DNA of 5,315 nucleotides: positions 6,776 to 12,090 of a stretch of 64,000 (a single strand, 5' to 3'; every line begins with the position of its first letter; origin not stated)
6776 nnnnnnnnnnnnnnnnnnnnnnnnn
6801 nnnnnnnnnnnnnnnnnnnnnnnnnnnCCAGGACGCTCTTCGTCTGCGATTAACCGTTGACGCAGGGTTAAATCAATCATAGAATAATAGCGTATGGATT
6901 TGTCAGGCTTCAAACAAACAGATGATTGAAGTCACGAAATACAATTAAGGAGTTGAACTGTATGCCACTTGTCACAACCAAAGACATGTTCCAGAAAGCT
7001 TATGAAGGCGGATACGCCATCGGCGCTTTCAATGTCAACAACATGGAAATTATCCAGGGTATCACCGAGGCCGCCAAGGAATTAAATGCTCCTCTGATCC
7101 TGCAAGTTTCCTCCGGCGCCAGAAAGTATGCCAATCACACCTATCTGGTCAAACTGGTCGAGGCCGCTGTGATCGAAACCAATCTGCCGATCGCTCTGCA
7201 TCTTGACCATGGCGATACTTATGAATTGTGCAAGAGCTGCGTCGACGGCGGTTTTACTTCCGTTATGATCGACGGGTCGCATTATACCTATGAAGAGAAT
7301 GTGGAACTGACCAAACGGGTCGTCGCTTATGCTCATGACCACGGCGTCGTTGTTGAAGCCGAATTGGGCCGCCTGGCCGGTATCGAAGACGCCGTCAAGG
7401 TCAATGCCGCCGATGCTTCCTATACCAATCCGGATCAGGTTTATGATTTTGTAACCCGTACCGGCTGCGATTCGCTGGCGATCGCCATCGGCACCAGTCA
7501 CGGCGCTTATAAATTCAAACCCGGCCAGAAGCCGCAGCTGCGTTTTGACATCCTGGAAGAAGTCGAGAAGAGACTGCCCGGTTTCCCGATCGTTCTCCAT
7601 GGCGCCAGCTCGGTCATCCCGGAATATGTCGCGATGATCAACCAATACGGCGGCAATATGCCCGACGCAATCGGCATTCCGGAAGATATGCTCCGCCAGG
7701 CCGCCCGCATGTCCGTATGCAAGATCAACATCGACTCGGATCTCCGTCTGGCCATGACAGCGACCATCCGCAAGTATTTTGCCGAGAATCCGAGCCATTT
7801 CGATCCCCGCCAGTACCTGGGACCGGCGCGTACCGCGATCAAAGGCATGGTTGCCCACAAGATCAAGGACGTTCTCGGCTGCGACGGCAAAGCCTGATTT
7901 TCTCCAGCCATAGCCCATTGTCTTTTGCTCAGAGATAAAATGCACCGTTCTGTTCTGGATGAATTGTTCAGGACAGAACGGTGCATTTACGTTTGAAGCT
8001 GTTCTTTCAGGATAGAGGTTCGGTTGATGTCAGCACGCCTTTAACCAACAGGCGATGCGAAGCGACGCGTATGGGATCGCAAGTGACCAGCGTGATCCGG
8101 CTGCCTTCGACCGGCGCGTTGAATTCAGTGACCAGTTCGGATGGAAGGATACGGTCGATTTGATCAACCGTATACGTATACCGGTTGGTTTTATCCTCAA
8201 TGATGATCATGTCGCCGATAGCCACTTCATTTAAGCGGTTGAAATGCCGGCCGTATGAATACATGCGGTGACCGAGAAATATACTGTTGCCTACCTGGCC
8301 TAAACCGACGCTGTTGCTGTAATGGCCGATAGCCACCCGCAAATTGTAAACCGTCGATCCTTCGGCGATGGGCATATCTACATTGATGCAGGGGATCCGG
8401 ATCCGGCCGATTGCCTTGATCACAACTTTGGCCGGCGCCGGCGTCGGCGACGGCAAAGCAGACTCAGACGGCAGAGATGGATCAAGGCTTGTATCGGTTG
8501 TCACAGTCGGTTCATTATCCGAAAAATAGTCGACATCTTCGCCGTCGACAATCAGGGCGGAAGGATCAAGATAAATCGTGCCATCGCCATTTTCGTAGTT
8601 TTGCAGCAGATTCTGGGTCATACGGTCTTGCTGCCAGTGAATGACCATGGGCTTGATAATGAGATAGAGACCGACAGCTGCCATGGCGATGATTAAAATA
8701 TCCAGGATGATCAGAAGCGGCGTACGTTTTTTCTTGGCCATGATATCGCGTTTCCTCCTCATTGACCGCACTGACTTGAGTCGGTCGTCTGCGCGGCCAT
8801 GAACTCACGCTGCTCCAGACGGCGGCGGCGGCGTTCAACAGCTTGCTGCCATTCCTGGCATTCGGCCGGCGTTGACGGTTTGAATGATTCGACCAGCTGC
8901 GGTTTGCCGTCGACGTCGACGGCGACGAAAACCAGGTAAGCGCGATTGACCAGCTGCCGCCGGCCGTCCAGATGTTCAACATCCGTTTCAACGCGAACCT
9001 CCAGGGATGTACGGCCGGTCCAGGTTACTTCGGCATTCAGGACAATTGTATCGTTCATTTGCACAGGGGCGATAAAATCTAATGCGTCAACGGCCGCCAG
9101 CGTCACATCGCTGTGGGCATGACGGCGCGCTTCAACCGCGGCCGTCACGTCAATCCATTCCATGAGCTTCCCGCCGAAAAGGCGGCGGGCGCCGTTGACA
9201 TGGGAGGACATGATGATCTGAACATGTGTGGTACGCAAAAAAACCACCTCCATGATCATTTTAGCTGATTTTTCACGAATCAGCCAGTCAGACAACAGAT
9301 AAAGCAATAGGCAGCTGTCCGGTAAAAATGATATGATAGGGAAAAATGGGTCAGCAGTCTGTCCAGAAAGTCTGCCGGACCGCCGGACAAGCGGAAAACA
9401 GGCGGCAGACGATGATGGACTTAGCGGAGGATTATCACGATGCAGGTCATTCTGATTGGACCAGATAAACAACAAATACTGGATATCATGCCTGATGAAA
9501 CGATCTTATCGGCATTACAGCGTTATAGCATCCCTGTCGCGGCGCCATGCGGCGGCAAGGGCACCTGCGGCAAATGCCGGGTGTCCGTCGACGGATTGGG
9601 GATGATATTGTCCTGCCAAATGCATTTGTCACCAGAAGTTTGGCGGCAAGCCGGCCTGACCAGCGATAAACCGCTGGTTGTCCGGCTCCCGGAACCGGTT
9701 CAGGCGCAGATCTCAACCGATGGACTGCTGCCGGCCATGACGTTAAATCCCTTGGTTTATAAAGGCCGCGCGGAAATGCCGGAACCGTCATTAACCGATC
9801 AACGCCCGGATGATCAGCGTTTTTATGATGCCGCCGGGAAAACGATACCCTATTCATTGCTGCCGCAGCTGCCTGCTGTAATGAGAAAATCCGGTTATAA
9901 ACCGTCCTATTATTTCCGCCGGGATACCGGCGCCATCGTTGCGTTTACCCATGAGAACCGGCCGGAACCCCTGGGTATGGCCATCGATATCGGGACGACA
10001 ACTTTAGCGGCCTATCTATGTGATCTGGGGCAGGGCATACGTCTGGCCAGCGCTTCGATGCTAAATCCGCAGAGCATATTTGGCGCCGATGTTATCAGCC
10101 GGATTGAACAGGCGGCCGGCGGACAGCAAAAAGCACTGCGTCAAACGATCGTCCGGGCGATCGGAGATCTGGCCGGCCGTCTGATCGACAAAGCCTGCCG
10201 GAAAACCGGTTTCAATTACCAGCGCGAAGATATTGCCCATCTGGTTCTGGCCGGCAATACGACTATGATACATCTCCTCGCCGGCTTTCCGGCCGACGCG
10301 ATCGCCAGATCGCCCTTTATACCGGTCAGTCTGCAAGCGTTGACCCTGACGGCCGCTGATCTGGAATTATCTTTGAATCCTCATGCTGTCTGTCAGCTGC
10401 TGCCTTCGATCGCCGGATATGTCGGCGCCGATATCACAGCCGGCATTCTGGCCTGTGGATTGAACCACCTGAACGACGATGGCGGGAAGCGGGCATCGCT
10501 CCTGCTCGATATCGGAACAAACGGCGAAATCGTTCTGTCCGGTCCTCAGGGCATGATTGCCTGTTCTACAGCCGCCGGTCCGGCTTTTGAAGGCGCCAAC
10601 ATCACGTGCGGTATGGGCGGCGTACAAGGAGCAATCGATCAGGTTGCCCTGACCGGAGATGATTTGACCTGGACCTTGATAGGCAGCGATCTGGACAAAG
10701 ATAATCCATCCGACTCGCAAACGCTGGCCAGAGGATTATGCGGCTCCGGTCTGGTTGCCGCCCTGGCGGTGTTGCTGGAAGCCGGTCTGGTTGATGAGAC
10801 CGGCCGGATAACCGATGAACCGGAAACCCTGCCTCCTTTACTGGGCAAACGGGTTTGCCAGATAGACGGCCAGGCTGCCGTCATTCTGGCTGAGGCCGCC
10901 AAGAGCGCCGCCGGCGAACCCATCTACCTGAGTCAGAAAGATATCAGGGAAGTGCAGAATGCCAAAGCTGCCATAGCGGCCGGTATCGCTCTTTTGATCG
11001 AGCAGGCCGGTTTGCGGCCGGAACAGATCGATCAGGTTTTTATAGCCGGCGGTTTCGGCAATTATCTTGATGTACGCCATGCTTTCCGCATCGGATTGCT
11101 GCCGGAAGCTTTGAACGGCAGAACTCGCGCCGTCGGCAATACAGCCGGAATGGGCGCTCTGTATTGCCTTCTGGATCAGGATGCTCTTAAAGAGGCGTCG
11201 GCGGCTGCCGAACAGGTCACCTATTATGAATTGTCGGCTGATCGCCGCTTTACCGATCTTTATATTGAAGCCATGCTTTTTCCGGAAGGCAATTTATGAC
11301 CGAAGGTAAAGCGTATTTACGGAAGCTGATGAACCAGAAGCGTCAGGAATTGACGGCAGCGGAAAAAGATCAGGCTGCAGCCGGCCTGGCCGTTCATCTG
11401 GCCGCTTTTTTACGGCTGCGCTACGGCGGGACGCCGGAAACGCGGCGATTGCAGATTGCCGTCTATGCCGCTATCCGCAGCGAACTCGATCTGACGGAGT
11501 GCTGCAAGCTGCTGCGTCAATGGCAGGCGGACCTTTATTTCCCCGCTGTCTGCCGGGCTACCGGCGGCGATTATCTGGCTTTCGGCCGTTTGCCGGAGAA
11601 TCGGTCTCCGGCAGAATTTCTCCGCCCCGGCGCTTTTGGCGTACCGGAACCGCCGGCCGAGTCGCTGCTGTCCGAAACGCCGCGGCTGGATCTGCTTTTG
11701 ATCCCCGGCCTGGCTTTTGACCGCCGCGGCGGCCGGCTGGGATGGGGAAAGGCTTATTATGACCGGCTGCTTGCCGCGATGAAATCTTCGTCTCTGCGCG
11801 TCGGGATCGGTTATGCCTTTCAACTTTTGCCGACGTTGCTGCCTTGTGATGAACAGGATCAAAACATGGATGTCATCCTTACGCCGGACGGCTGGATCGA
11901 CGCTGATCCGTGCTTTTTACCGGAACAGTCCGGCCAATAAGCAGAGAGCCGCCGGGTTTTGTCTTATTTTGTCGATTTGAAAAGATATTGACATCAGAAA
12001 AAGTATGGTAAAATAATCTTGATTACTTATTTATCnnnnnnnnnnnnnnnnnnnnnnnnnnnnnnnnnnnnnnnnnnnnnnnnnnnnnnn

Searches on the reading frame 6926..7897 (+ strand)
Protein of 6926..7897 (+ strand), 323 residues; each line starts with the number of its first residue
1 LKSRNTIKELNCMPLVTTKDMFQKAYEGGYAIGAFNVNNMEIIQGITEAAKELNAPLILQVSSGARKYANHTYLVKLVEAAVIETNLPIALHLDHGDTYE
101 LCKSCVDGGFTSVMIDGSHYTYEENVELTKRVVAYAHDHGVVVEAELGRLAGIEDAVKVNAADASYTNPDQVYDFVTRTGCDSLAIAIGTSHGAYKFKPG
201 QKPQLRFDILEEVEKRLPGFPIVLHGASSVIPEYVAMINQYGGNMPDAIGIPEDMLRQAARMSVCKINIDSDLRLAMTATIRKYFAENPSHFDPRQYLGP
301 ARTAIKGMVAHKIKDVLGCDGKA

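Call 73: search_protein_families(library=pfam, proteins=[window:6926-7897:+], max_evalue=0.00001)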
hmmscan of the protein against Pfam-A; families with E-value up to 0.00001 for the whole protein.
window:6926-7897:+ (323 aa): 1 family
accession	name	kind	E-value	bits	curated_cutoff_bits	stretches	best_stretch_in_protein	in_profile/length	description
PF01116.26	F_bP_aldolase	-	1.8e-102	343.1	25.5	1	16-322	1-277/277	Fructose-bisphosphate aldolase class-II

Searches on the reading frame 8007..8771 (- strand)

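Call 73: search_protein_families(library=pfam, proteins=[window:8007-8771:-], max_evalue=0.00001)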
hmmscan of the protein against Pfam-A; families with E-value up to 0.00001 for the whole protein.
window:8007-8771:- (254 aa): 1 family
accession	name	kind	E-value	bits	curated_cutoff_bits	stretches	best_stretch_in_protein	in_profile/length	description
PF04203.18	Sortase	-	2.7e-25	88.9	26.6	1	124-247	1-124/125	Sortase domain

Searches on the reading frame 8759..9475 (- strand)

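Call 73: search_protein_families(library=pfam, proteins=[window:8759-9475:-], max_evalue=0.00001)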
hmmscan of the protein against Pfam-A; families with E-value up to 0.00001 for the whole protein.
window:8759-9475:- (238 aa): 1 family
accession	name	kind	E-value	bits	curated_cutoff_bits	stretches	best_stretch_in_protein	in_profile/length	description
PF03061.28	4HBT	-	2.6e-13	50.5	20.6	1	99-163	4-69/79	Thioesterase superfamily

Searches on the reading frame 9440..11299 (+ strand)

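Call 73: search_protein_families(library=pfam, proteins=[window:9440-11299:+], max_evalue=0.00001)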
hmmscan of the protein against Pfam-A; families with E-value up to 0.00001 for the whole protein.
window:9440-11299:+ (619 aa): 4 families
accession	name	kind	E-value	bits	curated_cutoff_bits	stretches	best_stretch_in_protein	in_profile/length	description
PF14574.11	RACo_C_ter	-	3.5e-76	256.2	27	1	353-617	3-252/261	C-terminal domain of RACo the ASKHA domain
PF17651.6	Raco_middle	-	2.9e-50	170.6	26.8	1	178-342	1-161/163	RACo middle region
PF17650.6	RACo_linker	-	7.5e-08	32.5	26.2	1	99-154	5-64/86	RACo linker region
PF00111.32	Fer2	-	9.9e-06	25.9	21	0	10-61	6-74/77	2Fe-2S iron-sulfur cluster binding domain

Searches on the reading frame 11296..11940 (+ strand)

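Call 73: search_protein_families(library=pfam, proteins=[window:11296-11940:+], max_evalue=0.00001)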
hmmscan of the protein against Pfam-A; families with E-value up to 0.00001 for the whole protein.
window:11296-11940:+ (214 aa): 1 family
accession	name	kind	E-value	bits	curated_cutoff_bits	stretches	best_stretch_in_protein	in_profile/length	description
PF01812.26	5-FTHF_cyc-lig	-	1.2e-26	94.2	27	1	5-197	1-186/186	5-formyltetrahydrofolate cyclo-ligase family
